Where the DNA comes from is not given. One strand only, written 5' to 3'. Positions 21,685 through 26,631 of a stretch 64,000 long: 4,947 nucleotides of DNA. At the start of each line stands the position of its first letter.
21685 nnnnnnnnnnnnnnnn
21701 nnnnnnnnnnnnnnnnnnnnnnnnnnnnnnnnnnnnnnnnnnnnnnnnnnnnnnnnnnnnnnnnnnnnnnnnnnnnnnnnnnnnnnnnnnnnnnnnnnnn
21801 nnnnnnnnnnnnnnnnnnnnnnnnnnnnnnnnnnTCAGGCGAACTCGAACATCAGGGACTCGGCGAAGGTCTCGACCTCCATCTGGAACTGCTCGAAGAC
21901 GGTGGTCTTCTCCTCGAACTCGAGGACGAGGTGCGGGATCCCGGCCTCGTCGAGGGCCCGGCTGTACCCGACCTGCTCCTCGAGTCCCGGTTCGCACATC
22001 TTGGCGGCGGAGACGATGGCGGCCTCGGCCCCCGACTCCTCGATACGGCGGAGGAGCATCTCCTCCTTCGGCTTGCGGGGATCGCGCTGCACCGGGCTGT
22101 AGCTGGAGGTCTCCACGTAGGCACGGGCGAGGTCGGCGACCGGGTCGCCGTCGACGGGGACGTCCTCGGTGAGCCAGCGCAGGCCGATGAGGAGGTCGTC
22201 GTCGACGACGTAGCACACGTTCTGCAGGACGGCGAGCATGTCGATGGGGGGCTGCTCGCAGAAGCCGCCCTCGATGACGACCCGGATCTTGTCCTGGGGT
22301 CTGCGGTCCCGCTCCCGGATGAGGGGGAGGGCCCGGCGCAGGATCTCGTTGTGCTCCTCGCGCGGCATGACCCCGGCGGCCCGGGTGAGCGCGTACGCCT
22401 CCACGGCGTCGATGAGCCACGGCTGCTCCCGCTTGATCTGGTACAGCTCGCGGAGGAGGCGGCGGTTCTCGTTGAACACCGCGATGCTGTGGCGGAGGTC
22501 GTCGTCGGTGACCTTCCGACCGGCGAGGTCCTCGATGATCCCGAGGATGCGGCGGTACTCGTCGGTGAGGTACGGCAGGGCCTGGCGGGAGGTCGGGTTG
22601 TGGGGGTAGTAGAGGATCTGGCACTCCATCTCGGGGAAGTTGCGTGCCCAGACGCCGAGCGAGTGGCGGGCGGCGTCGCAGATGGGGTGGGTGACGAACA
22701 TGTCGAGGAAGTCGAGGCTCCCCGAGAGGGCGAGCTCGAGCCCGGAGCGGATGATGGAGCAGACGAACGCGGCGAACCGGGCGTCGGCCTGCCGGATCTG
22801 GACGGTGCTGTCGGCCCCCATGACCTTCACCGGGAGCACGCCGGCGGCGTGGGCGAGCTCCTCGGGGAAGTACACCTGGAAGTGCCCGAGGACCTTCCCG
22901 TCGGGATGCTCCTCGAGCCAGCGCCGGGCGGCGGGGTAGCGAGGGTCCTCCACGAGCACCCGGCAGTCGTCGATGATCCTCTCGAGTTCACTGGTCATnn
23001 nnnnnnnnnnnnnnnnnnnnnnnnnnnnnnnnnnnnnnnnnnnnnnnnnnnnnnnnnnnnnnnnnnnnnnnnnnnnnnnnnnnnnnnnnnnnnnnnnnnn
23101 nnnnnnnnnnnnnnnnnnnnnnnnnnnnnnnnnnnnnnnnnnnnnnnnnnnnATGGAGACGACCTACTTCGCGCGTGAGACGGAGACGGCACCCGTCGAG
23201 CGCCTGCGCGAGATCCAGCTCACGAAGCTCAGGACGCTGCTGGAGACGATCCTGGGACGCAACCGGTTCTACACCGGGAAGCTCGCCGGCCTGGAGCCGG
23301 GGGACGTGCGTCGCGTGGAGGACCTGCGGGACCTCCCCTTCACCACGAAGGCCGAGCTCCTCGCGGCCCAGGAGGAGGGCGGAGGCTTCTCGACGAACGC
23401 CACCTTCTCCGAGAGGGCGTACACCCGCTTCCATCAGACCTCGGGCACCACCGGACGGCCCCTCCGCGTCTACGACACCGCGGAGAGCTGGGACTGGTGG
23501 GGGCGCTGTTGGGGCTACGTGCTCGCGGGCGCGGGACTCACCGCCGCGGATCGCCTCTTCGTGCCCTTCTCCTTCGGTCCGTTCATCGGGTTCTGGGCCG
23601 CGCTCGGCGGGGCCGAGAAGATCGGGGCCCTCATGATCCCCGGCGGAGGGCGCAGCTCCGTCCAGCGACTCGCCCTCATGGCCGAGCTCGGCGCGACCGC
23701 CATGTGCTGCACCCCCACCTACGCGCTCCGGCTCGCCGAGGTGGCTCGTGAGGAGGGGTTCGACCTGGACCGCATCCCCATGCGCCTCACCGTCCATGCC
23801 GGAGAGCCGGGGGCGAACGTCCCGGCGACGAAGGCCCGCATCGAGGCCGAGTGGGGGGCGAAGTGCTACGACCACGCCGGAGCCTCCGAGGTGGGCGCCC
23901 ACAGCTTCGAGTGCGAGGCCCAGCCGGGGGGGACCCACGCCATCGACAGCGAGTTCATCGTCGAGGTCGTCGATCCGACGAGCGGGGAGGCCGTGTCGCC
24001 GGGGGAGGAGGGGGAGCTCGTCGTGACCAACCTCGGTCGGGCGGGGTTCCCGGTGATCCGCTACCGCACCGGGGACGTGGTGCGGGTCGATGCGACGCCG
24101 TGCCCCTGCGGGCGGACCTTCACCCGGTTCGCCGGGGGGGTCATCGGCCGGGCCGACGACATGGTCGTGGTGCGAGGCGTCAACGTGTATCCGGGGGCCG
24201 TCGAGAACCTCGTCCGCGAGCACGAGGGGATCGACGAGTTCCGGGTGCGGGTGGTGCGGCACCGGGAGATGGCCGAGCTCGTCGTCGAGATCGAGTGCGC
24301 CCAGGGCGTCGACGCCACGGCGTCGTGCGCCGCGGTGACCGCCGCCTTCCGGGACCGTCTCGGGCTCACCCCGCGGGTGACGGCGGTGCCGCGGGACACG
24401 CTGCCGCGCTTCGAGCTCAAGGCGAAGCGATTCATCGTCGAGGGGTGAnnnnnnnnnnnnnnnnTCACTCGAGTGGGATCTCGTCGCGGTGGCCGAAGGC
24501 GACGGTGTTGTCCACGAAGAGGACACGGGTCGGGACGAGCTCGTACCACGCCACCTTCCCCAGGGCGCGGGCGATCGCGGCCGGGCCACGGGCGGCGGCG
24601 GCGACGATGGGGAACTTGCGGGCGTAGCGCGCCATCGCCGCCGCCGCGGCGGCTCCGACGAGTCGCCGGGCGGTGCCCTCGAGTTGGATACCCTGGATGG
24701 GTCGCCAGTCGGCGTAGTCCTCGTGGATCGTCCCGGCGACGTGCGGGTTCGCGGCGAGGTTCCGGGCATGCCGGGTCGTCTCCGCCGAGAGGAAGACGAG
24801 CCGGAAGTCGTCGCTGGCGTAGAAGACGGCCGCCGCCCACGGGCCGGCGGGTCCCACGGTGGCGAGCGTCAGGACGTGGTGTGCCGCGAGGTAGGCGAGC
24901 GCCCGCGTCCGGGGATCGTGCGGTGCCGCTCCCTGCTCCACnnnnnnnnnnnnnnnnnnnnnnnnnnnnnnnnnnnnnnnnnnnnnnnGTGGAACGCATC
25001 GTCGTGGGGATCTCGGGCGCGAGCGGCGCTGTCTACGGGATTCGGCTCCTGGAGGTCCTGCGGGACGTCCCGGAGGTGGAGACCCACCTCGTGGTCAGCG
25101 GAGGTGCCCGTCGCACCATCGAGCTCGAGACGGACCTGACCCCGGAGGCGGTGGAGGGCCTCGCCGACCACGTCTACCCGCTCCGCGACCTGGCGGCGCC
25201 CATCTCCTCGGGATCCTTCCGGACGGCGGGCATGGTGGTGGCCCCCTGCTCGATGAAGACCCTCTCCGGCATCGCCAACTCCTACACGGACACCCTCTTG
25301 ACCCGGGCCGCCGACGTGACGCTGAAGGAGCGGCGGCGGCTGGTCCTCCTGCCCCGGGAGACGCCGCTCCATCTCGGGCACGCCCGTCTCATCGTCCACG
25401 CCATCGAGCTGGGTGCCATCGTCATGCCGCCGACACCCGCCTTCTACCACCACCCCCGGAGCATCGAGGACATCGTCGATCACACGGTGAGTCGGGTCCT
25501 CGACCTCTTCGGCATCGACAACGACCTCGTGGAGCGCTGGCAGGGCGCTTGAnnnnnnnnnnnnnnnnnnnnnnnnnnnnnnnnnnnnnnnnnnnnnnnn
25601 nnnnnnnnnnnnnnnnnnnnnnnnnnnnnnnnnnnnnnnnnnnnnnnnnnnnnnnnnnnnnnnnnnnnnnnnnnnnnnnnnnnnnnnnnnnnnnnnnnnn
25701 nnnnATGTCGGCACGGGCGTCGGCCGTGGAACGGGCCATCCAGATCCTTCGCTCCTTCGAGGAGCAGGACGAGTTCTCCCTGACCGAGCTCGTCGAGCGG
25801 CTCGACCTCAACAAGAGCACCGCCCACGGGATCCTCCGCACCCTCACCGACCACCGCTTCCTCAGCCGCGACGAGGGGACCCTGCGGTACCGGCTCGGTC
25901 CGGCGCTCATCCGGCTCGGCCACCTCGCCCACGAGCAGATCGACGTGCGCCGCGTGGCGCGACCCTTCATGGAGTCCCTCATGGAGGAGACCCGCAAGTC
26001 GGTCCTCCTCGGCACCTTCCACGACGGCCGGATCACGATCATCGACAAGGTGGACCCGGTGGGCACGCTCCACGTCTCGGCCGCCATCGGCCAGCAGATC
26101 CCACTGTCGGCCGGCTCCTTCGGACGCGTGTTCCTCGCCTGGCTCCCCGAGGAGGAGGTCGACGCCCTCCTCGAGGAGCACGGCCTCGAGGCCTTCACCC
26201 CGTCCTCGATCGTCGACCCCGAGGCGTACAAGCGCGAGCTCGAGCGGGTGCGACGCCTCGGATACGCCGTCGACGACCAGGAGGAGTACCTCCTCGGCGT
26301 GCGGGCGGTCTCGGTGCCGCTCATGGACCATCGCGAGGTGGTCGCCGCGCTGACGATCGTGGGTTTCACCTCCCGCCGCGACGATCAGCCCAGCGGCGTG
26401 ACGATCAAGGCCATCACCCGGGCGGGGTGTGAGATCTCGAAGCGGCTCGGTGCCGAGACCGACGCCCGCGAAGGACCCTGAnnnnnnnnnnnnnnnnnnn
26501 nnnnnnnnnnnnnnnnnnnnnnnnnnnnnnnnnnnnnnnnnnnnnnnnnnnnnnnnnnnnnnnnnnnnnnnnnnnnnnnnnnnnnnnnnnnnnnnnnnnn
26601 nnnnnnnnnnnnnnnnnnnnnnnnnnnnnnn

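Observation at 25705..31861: Minimal phenol-carboxylation operon: PpsB + PpsA + a single PpcB-like UbiD, with no PpsC or PpcA/C/D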

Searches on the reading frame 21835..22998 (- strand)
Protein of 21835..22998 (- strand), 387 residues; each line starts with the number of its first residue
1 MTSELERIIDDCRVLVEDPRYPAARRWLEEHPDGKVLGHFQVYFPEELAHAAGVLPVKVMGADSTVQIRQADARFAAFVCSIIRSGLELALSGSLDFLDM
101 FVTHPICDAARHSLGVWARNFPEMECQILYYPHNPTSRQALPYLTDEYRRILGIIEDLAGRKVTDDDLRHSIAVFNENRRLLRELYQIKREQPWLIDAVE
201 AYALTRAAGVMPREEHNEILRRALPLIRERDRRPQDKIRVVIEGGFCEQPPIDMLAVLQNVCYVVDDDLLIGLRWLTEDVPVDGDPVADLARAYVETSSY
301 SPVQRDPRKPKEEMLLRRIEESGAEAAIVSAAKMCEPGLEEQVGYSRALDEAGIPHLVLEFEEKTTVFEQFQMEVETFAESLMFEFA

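Call 11: search_protein_families(library=ncbifam, proteins=[window:21835-22998:-], max_evalue=1e-10)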
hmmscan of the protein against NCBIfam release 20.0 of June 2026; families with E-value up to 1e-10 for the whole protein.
window:21835-22998:- (387 aa): 4 families
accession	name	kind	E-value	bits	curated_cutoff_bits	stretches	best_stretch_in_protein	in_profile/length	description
TIGR02263.1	benz_CoA_red_C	equivalog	2.1e-87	293.6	421.15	1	8-381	4-379/380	benzoyl-CoA reductase subunit C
NF052456.1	HyiscapDhHadC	equivalog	7.5e-56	189.6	700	1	6-381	2-371/372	(R)-2-hydroxyisocaproyl-CoA dehydratase subunit beta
TIGR03190.1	benz_CoA_bzdN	equivalog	3e-38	131.6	453.8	1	20-383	14-372/377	benzoyl-CoA reductase, bzd-type, subunit N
NF040772.1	double_cubane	equivalog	5.3e-32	111.3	350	1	31-382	17-372/372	double-cubane-cluster-containing anaerobic reductase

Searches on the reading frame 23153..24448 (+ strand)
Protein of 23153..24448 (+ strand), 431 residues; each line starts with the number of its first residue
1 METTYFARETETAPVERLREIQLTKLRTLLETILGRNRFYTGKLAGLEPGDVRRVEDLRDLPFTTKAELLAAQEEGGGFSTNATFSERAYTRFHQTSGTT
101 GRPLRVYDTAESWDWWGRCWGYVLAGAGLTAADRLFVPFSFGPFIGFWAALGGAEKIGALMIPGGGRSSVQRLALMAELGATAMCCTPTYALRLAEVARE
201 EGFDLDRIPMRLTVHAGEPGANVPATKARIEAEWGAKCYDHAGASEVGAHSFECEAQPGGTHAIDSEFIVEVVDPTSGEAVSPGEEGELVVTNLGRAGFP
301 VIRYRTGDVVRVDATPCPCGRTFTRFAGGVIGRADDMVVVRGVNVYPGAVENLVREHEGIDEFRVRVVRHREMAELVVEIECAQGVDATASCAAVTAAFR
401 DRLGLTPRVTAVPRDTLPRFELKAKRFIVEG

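Call 11: search_protein_families(library=ncbifam, proteins=[window:23153-24448:+], max_evalue=1e-10)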
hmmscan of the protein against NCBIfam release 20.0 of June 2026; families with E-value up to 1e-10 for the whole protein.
window:23153-24448:+ (431 aa): 6 families
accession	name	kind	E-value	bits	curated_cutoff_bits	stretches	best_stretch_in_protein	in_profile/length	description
NF041878.1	paak_haloarch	equivalog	3e-78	263.3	700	1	8-404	3-398/427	phenylacetate--CoA ligase PaaK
TIGR02155.1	PA_CoA_ligase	equivalog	6.6e-66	222.6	646.3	1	11-427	1-418/422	phenylacetate--CoA ligase PaaK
NF053551.1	FlxY_rubin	equivalog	9.6e-49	166.2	520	1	11-422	2-410/424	flexirubin biosynthesis putative acyl-CoA ligase FlxY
NF045666.1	DVU1553_fam_AMP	equivalog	2.2e-42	145.3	300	1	12-326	17-324/331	DVU_1553 family AMP-dependent CoA ligase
NF041217.1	BagE_FevW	exception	3.4e-30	105.3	800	1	56-426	42-401/424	bagremycin/ferroverdin synthetase BagE/FevW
TIGR03335.1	F390_ftsA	equivalog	2.3e-27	95.8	458.7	1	5-362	1-357/445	coenzyme F390 synthetase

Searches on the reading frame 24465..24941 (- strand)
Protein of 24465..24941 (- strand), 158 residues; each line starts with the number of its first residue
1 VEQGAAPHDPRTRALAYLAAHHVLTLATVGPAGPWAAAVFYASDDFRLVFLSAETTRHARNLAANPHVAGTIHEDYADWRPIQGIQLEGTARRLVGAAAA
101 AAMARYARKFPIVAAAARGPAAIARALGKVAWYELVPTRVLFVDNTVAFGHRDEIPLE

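Call 7: search_protein_families(library=pfam, proteins=[window:24465-24941:-])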
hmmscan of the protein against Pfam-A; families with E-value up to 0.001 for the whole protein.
window:24465-24941:- (158 aa): 2 families
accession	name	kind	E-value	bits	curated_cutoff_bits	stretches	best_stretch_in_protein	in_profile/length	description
PF01243.27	PNPOx_N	-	1.2e-14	55.2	28.1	1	16-143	7-119/120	Pyridoxamine 5'-phosphate oxidase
PF12900.13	Pyridox_ox_2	-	1.1e-05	25.9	27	1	11-139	2-135/140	Pyridoxamine 5'-phosphate oxidase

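Call 8: search_protein_families(library=ncbifam, proteins=[window:24465-24941:-])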
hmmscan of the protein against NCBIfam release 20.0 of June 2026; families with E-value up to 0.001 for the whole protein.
window:24465-24941:- (158 aa): 5 families
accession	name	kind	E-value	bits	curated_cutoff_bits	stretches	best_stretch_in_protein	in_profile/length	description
NF002900.0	PRK03467.1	equivalog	2.4e-22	79.3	176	1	16-152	12-138/150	YhbP family protein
TIGR03618.1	Rv1155_F420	subfamily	1.2e-08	35.2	79.05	1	15-112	2-100/127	TIGR03618 family F420-dependent PPOX class oxidoreductase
TIGR03666.1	Rv2061_F420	subfamily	1e-06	28.4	84.9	1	12-139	3-128/132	PPOX class F420-dependent oxidoreductase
TIGR03667.1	Rv3369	hypoth_equivalog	0.00051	20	125.3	1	17-110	10-101/130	TIGR03667 family PPOX class F420-dependent oxidoreductase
TIGR04023.1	PPOX_MSMEG_5819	subfamily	0.00067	19.6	85.6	1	14-108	5-104/115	PPOX class F420-dependent oxidoreductase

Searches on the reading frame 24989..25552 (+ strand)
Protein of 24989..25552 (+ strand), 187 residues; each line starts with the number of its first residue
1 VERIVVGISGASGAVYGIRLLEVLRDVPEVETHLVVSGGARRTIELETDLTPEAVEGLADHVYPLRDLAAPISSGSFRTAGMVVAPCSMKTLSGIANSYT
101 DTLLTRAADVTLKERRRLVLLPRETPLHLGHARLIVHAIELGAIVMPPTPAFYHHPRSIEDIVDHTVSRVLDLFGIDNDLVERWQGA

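Call 7: search_protein_families(library=pfam, proteins=[window:24989-25552:+])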
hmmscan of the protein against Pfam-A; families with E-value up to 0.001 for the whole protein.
window:24989-25552:+ (187 aa): 1 family
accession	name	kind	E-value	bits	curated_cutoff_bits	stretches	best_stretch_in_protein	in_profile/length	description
PF02441.25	Flavoprotein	-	1.1e-43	149.1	22.7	1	3-173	2-161/162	Flavoprotein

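Call 8: search_protein_families(library=ncbifam, proteins=[window:24989-25552:+])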
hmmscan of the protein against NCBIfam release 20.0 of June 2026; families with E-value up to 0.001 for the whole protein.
window:24989-25552:+ (187 aa): 6 families
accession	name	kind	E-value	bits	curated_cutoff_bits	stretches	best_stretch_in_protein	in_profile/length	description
NF004685.0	PRK06029.1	subfamily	4.6e-81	271.4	188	1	1-186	1-186/187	UbiX family flavin prenyltransferase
NF041206.1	VdcB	exception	8.6e-76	253.7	290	1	3-186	1-184/184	non-oxidative hydroxyarylic acid decarboxylases subunit B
TIGR00421.1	ubiX_pad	subfamily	5.6e-73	244.5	108.9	1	3-184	1-181/181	UbiX family flavin prenyltransferase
NF041218.1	BagM_FevK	exception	7.1e-69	231.5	420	1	3-186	2-185/215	bagremycin/ferroverdin biosynthesis UbiX family decarboxylase BagM/FevK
NF006161.0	PRK08305.1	equivalog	0.00045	19.9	156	1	82-120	88-126/196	dipicolinate synthase subunit B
TIGR02852.1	spore_dpaB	equivalog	0.00051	19.4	229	1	82-120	83-121/187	dipicolinate synthase subunit B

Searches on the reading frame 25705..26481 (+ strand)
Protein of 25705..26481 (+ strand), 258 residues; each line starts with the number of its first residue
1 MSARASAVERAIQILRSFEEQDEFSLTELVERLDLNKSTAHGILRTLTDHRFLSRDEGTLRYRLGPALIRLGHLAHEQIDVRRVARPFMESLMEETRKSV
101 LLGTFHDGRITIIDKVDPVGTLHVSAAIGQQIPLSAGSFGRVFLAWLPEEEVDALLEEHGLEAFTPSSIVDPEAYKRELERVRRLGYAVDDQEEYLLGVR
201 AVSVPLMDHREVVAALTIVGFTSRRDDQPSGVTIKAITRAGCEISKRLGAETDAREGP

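Call 7: search_protein_families(library=pfam, proteins=[window:25705-26481:+])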
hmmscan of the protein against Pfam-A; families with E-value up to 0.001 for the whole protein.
window:25705-26481:+ (258 aa): 5 families
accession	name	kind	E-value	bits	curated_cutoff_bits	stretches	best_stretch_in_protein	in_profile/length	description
PF01614.24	IclR_C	-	2e-39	135.4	24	1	77-245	5-173/174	Bacterial transcriptional regulator IclR C-terminal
PF09339.16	HTH_IclR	-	2.8e-15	56.3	22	1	7-57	1-52/52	IclR helix-turn-helix domain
PF25213.1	HVO_A0261_N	-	5.2e-05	23.5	35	1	7-64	9-63/86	HVO_A0261 N-terminal domain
PF12802.13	MarR_2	-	0.00042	20.8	27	0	12-55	8-52/61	MarR family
PF01047.28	MarR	-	0.00064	20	24.6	0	12-55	6-49/59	MarR family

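Call 8: search_protein_families(library=ncbifam, proteins=[window:25705-26481:+])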
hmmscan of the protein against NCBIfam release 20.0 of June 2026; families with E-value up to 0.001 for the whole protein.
window:25705-26481:+ (258 aa): 8 families
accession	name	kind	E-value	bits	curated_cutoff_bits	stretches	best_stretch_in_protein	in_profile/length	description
NF045644.1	TransRegBhcR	equivalog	3.6e-41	141.2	350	1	5-250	22-267/267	HTH-type transcriptional regulator BhcR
TIGR02431.1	pcaR_pcaU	subfamily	9.5e-40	136.5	284.75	1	7-226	7-225/248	beta-ketoadipate pathway transcriptional regulators, PcaR/PcaU/PobR family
NF011671.1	PRK15090.1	equivalog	3.2e-38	131.4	275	1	5-249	10-254/256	DNA-binding transcriptional regulator KdgR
NF008601.2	PRK11569.1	equivalog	4.9e-32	111.2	380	1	9-246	30-270/276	glyoxylate bypass operon transcriptional repressor IclR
NF007548.0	PRK10163.1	equivalog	5.1e-27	94.7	406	1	5-228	21-245/271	HTH-type transcriptional repressor AllR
NF007339.0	PRK09834.1-1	equivalog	2.6e-16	59.7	299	1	6-220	21-237/271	DNA-binding transcriptional regulator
NF007341.0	PRK09834.1-3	equivalog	1.2e-13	50.8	269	1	8-219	10-228/274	DNA-binding transcriptional regulator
NF007342.0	PRK09834.1-4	equivalog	8.9e-12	44.5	251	1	5-245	11-253/263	DNA-binding transcriptional regulator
